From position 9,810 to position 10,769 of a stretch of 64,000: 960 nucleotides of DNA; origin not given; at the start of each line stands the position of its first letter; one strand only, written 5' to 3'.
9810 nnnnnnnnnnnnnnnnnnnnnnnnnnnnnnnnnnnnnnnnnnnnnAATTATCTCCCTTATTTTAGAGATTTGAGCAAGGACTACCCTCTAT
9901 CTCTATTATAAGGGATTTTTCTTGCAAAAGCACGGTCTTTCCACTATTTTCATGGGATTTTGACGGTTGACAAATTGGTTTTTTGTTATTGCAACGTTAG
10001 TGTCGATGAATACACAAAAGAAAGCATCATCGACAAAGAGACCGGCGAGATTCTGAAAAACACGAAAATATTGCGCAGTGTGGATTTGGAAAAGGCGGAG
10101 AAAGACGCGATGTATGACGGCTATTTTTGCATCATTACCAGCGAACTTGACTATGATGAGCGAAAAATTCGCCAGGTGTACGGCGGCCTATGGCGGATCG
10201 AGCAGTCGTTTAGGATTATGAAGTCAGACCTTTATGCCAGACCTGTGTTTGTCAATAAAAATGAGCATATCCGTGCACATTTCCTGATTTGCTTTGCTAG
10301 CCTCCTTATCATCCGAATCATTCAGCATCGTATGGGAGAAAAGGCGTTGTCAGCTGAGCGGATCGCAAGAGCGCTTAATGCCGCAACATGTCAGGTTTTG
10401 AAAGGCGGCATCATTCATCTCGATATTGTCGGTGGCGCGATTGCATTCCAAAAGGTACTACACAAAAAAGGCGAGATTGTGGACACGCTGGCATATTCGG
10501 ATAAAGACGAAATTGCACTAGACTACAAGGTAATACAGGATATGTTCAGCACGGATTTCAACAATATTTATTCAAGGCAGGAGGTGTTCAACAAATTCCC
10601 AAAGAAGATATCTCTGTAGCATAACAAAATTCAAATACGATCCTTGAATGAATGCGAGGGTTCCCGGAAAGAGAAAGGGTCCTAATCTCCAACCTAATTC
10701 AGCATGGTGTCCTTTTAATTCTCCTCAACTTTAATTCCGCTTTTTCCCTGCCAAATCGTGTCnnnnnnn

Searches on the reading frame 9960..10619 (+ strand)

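Call 92: search_protein_families(library=pfam, proteins=[window:9960-10619:+], max_evalue=0.001)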
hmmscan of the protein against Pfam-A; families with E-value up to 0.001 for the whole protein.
window:9960-10619:+ (219 aa): 1 family
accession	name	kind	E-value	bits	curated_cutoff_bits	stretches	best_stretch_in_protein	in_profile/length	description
PF01609.27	DDE_Tnp_1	-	0.00033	20.9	23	1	41-116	139-199/200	Transposase DDE domain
